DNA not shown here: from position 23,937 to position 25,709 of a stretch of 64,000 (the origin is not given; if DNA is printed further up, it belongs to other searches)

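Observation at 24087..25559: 490-aa orphan protein wedged between a two-component system and tRNA-Glu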

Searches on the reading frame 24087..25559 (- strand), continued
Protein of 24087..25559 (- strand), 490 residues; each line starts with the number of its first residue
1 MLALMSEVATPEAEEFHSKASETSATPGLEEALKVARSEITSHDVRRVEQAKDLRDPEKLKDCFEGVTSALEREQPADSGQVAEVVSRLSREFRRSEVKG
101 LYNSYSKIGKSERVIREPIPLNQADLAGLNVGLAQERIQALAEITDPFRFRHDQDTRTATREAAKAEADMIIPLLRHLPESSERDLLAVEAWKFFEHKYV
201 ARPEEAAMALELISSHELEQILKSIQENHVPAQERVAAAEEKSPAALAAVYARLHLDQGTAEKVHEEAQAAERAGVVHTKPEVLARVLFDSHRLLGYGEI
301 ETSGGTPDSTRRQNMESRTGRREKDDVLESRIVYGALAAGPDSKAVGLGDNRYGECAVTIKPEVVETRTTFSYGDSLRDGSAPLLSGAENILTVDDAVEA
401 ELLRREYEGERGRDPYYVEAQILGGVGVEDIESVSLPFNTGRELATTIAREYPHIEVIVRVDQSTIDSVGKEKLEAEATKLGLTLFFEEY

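Call 31: list_cluster_members(proteins=[P0002, P0003, P0004, P0005, P0006, P0007, P0008, P0009, P0010, P0011])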
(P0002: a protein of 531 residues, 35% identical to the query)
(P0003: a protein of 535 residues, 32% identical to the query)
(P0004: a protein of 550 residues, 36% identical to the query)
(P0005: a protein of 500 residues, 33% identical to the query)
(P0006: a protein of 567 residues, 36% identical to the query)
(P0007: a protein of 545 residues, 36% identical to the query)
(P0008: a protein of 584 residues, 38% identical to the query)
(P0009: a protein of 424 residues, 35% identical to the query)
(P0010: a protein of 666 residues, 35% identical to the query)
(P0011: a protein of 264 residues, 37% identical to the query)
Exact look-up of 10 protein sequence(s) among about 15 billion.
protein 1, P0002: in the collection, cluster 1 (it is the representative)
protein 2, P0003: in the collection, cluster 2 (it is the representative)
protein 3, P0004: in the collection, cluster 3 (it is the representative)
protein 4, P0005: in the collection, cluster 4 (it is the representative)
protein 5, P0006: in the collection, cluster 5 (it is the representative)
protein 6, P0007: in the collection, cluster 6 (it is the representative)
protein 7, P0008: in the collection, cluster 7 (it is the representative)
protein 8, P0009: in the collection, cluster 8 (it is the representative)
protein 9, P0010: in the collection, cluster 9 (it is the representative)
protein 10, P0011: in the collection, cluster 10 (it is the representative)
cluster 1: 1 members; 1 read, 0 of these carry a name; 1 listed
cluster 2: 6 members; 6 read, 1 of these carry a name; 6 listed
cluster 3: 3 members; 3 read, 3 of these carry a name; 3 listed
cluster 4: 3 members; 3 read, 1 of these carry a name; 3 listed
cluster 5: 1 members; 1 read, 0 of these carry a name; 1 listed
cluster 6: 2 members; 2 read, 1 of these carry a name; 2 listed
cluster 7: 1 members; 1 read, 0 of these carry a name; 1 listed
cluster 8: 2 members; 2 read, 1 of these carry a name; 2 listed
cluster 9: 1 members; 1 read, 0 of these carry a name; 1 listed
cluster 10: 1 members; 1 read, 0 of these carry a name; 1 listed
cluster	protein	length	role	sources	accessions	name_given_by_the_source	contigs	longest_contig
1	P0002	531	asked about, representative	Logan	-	-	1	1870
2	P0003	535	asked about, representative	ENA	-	-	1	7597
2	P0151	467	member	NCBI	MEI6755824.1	MAG: hypothetical protein WCK80_02310, partial [bacterium]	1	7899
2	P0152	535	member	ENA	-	-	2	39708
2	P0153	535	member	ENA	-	-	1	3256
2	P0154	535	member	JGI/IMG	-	-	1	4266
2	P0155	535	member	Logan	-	-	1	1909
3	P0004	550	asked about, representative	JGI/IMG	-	hypothetical protein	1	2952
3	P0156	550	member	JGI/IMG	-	hypothetical protein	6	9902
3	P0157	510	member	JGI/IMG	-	hypothetical protein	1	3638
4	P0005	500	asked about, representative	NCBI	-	-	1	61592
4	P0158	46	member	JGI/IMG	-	hypothetical protein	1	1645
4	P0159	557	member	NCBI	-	-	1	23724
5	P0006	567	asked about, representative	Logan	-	-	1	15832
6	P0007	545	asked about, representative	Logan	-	-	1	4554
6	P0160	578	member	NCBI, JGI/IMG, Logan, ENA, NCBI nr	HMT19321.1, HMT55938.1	MAG TPA: DUF3626 domain-containing protein [Candidatus Saccharibacteria bacterium] | hypothetical protein | DUF3626 domain-containing protein [Candidatus Saccharibacteria bacterium]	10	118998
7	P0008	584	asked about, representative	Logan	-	-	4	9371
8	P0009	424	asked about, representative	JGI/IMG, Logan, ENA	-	-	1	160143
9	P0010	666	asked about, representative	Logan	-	-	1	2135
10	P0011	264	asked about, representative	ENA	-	-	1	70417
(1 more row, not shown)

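Call 33: predict_structure(alignment_id=A1)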
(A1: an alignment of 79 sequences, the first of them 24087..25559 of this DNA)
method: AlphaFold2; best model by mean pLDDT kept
length: 490 residues; sequences in the alignment: 79
mean_pLDDT: 85.2   pTM: 0.84
mean pLDDT of the five models: 85.2, 83.9, 83.6, 83.0, 82.8
residues with pLDDT >= 90: 316; 70-90: 91; 50-70: 41; < 50: 42
segments of 3 or more residues with pLDDT < 50: 1-40
pLDDT, mean of each block of 10 residues (from residue 1): 36 35 39 39 56 73 82 79 90 92 76 74 96 97 96 95 97 98 97 96 98 96 94 95 94 93 96 95 93 90 76 88 86 94 78 93 97 86 66 97 87 75 96 96 94 97 96 97 91
secondary structure, 60 per line:
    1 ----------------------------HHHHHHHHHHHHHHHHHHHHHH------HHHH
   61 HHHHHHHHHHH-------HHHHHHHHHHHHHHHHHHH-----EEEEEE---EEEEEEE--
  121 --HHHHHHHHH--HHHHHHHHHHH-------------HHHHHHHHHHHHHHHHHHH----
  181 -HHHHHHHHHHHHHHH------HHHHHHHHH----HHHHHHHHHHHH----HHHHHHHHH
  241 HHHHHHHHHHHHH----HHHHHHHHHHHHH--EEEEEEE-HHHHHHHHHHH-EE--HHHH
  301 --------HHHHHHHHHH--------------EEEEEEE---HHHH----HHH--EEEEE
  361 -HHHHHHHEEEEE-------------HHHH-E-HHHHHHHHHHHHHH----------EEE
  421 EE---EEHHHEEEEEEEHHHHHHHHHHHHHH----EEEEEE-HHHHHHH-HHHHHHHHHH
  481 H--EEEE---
elements in order: H29-50 H57-71 H79-97 E103-108 E112-118 H123-131 H134-144 H158-176 H182-196 H203-211 H216-227 H232-253 H258-270 E273-279 H281-291 H297-300 H309-318 E333-339 H343-346 E356-360 H362-368 E369-373 H387-390 H394-407 E418-422 E431-437 H438-451 E456-461 H463-469 H471-481 E484-487

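Call 36: find_related_loci(query=A2, collection=genome_contigs, flank=10000)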
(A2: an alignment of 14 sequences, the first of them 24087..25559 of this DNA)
Query A2 (490 aa) in genome_contigs; peptide patterns used: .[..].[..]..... (x = any residue, [..] = any of these).
15 stretches matched a pattern; 8 encode a relative of the query (tblastn E <= 1e-3); 8 distinct loci.
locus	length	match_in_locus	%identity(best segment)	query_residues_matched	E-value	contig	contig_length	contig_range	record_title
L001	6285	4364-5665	32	81-485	2e-46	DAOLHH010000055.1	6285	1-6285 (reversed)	MAG TPA_asm: Candidatus Saccharibacteria bacterium isolate AMR_MDS_0253 NODE_771_length_6285_cov_5.574639, whole genome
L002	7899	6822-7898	31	93-436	3e-42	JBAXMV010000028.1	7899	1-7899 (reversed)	MAG: bacterium isolate ELA462 MAG462_28, whole genome shotgun sequence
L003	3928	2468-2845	37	309-437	1e-14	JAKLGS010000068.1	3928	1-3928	MAG: Patescibacteria group bacterium isolate RA.bin45 RA.bin45_68, whole genome shotgun sequence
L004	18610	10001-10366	36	352-461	2e-12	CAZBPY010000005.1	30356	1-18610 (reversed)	MAG TPA_asm: uncultured Candidatus Saccharibacteria bacterium isolate binchicken_co350_76 genome assembly, contig: NODE_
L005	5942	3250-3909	29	211-437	3e-11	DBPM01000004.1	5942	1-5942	MAG TPA_asm: Candidatus Shapirobacteria bacterium UBA1420 UBA1420_contig_67767, whole genome shotgun sequence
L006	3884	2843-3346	30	304-461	1e-10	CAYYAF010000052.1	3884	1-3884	MAG TPA_asm: uncultured Candidatus Saccharibacteria bacterium isolate SRP200132_co2_28 genome assembly, contig: NODE_336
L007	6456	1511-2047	27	298-461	1e-9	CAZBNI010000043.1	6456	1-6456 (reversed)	MAG TPA_asm: uncultured Gammaproteobacteria bacterium isolate binchicken_co19_652 genome assembly, contig: NODE_21106_le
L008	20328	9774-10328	28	288-460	1e-4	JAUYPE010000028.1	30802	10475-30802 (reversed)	MAG: bacterium isolate C4_metabat.bin.101 C4_k141_533517, whole genome shotgun sequence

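Call 37: fold_search(model_id=the predicted structure, library=pdb)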
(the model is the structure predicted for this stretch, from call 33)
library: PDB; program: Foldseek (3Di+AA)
matches with E <= 10: 632; with E <= 0.001: 0
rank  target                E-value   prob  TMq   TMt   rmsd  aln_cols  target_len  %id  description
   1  7wr4_A                4.2e-02  0.99  0.24  0.27   8.6       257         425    7  Crystal structure of OspC3-calmodulin-caspase-4 complex (released 2023-01-25)
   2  7wzs_A                4.2e-02  0.80  0.22  0.25  15.2       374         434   10  Crystal structure of Chromobacterium violaceum effector CopC in complex with host calmodulin and caspase-7 (released 2022-05-18)
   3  7omy_AAA              8.5e-02  0.98  0.26  0.54   6.7       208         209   12  Thermus sp. 2.9 DarT in complex with carba-NAD+ and ssDNA (released 2021-06-23)
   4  7wr3_B                1.1e-01  0.87  0.26  0.17  14.9       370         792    7  Crystal structure of MBP-fused OspC3 in complex with calmodulin (released 2023-01-25)
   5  7yk3_A                1.4e-01  0.98  0.26  0.52   6.3       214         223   12  Crystal structure of DarTG toxin-antitoxin complex from Mycobacterium tuberculosis (released 2023-05-31)
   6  7wr3_A                1.4e-01  0.75  0.26  0.17  15.1       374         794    8  Crystal structure of MBP-fused OspC3 in complex with calmodulin (released 2023-01-25)
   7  7yk3_C                1.5e-01  0.77  0.23  0.42   7.4       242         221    9  Crystal structure of DarTG toxin-antitoxin complex from Mycobacterium tuberculosis (released 2023-05-31)
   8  5csa_A                1.5e-01  0.07  0.10  0.06  25.0       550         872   12  Crystal structure of domains BT-BCCP-AC1-AC5 of yeast acetyl-CoA carboxylase (released 2015-10-28)
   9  7omw                  1.9e-01  0.92  0.24  0.53   6.5       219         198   10  Thermus sp. 2.9 DarT in complex with NAD+ (released 2021-06-23)
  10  7wr5_A                3.4e-01  0.85  0.25  0.28   7.9       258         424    8  Crystal structure of OspC3-calmodulin-caspase-4 complex binding with 2'-aF-NAD+ (released 2023-01-25)
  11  7phe_A                4.3e-01  0.95  0.10  0.14   3.8        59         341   20  Chimeric carminomycin-4-O-methyltransferase (DnrK) with regions from 10-hydroxylase RdmB and 10-decarboxylase TamK (released 2022-09-07)
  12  4epz                  4.9e-01  0.33  0.15  0.34  10.8       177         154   15  Crystal structure of a transcription anti-terminator antagonist UpxZ (BACUNI_04315) from Bacteroides uniformis ATCC 8492 (released 2012-07-11)
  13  6cbx_A                4.9e-01  0.30  0.11  0.13  14.9       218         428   14  Crystal structure of human SET and MYND Domain Containing protein 2 with MTF1497 (released 2018-03-14)
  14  7phe_B                5.7e-01  0.93  0.10  0.14   3.7        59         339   20  Chimeric carminomycin-4-O-methyltransferase (DnrK) with regions from 10-hydroxylase RdmB and 10-decarboxylase TamK (released 2022-09-07)
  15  7zb5_E                6.6e-01  0.16  0.13  0.06  14.8       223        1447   11  Mot1(1-1836):TBP:DNA - post-hydrolysis complex dimer (released 2023-04-05)
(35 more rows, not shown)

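Call 46: search_protein_families(library=pfam, proteins=[L008:10603-11568:-, L008:9543-10358:+, L003:200-2947:+, L003:2956-3234:+, L005:1297-4029:+, L005:4032-4319:+, L004:9479-10705:+, L004:10677-11012:+, L007:503-2056:+, L007:2431-3054:+], max_evalue=0.01)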
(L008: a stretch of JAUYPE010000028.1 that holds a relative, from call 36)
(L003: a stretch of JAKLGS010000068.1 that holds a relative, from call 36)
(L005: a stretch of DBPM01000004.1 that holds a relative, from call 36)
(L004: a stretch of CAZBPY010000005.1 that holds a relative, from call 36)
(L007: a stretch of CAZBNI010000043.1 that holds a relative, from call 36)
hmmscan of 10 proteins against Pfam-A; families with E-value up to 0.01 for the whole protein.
L008:10603-11568:- (321 aa): 1 family
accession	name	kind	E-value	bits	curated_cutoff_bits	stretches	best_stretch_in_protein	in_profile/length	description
PF03747.19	ADP_ribosyl_GH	-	3.2e-63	214.5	26.2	1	11-288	1-287/287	ADP-ribosylglycohydrolase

L008:9543-10358:+ (271 aa): 1 family
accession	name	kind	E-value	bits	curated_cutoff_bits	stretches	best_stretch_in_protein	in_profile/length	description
PF12294.13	DUF3626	-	1.2e-07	31.6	27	1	220-269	176-225/301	Protein of unknown function (DUF3626)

L003:200-2947:+ (915 aa): 1 family
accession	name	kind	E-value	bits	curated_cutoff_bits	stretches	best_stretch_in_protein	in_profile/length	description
PF12294.13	DUF3626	-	0.00092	18.7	27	0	759-826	48-113/301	Protein of unknown function (DUF3626)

L003:2956-3234:+ (92 aa): 0 families

L005:1297-4029:+ (910 aa): 1 family
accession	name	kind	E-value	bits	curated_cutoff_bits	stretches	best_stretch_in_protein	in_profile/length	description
PF12294.13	DUF3626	-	0.0028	17.2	27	0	766-818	66-113/301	Protein of unknown function (DUF3626)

L005:4032-4319:+ (95 aa): 0 families

L004:9479-10705:+ (408 aa): 1 family
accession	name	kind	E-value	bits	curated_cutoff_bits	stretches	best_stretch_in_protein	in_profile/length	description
PF12294.13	DUF3626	-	3e-09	36.7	27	1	103-201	19-115/301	Protein of unknown function (DUF3626)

L004:10677-11012:+ (111 aa): 0 families

L007:503-2056:+ (517 aa): 1 family
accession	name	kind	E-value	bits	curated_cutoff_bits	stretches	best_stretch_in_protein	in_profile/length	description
PF12294.13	DUF3626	-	0.00011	21.7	27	1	364-497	68-206/301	Protein of unknown function (DUF3626)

L007:2431-3054:+ (207 aa): 0 families

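Call 50: search_protein_families(library=pfam, alignment_id=A3, max_evalue=0.001)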
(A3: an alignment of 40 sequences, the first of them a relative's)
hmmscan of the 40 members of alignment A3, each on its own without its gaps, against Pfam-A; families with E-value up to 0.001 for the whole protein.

A. member 1, P0013 (1264 aa): 1 family
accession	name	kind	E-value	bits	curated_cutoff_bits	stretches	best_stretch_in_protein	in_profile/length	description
PF12294.13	DUF3626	-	0.0001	21.9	27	1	1115-1186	46-115/301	Protein of unknown function (DUF3626)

B. families by the number of members that match (of 40 scanned): 20 families
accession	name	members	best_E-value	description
PF12294.13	DUF3626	33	2.8e-29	Protein of unknown function (DUF3626)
PF03496.20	ADPrib_exo_Tox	5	7.4e-36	ADP-ribosyltransferase exoenzyme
PF04233.19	Phage_Mu_F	5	1.5e-16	Phage Mu protein F like protein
PF06152.16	Phage_min_cap2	1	1.4e-53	Phage minor capsid protein 2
PF18760.7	ART-PolyVal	1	2.1e-49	ADP-Ribosyltransferase in polyvalent proteins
PF13699.11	eCIS_core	1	4.7e-30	eCIS core domain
PF01743.26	PolyA_pol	1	1.3e-27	Poly A polymerase head domain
PF06414.18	Zeta_toxin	1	2.1e-25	Zeta toxin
PF13563.12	2_5_RNA_ligase2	1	4.2e-10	2'-5' RNA ligase superfamily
PF13151.12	DUF3990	1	3.6e-09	Protein of unknown function (DUF3990)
PF12627.12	PolyA_pol_RNAbd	1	8.7e-09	Probable RNA and SrmB- binding site of polymerase A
PF07498.18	Rho_N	1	2.6e-07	Rho termination factor, N-terminal domain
PF15644.12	Gln_amidase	1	7.4e-07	Papain fold toxin 1, glutamine deamidase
PF13508.13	Acetyltransf_7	1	7.4e-07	Acetyltransferase (GNAT) domain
PF12949.13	HeH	1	1.1e-06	HeH/LEM domain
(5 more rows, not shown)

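Call 55: find_homologous_proteins(query=A2, max_evalue=0.001)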
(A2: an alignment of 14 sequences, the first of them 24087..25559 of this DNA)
Query A2 (14 sequences) (490 aa, profile of the alignment): 1 proteins with E <= 0.001 among 8000 candidates.
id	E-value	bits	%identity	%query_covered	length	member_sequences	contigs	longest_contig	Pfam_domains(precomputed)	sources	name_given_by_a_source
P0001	3.5e-149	516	100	99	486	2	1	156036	-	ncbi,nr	ncbi:MAG TPA: hypothetical protein VLF21_00700 [Candidatus Saccharimonadales bacterium]|nr:hypotheti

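Call 56: find_encoding_contigs(protein=P0160, flank=8000, max_places=4)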
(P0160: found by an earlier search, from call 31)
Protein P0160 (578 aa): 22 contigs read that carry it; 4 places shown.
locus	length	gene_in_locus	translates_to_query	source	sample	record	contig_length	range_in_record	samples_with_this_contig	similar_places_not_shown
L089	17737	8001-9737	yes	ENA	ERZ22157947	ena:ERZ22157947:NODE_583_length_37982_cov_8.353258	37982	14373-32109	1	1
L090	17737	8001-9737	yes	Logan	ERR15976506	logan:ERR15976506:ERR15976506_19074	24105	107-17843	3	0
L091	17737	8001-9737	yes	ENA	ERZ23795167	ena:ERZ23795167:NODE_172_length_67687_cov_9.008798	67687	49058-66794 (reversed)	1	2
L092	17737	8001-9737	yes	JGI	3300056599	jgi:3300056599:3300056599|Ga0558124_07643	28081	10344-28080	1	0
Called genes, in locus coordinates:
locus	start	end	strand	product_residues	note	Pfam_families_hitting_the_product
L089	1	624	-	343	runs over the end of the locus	PF00145:DNA_methylase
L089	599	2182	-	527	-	PF01555:N6_N4_Mtase, PF03602:Cons_hypoth95 (faint), PF01170:UPF0020 (faint), PF01555:N6_N4_Mtase (weak)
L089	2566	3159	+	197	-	-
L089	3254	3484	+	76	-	-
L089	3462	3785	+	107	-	-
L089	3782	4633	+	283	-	-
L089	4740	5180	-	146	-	-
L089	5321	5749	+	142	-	PF02308:MgtC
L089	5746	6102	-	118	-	PF09966:DUF2200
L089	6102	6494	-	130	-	PF08818:DUF1801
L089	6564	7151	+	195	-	-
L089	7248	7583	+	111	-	-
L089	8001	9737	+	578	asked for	PF12294:DUF3626 (weak)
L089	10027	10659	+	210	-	-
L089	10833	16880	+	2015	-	PF13385:Laminin_G_3, PF00041:fn3 (faint), PF16656:Pur_ac_phosph_N (weak)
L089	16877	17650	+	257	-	PF02463:SMC_N (faint), PF00005:ABC_tran, PF13166:AAA_13 (faint), PF13304:AAA_21 (faint)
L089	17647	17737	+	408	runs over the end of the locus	PF12704:MacB_PCD, PF02687:FtsX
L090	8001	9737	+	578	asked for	PF12294:DUF3626 (weak)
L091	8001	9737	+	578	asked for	PF12294:DUF3626 (weak)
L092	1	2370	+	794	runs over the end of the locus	PF04313:HSDR_N (faint), PF13588:HSDR_N_2 (weak), PF00270:DEAD, PF04851:ResIII, PF18766:SWI2_SNF2, PF00271:Helicase_C (weak), PF08463:EcoEI_R_C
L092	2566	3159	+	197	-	-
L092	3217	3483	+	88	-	-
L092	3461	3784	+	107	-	-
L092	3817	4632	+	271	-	-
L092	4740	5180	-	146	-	-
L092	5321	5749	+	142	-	PF02308:MgtC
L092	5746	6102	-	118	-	PF09966:DUF2200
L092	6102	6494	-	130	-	PF08818:DUF1801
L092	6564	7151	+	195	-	-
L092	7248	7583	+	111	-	-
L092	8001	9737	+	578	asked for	PF12294:DUF3626 (weak)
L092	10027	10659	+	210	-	-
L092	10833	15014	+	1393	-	PF13385:Laminin_G_3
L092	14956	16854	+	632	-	PF00041:fn3 (faint), PF16656:Pur_ac_phosph_N (weak)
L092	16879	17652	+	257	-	PF02463:SMC_N (faint), PF00005:ABC_tran, PF13166:AAA_13 (faint), PF13304:AAA_21 (faint)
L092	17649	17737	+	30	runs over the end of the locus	?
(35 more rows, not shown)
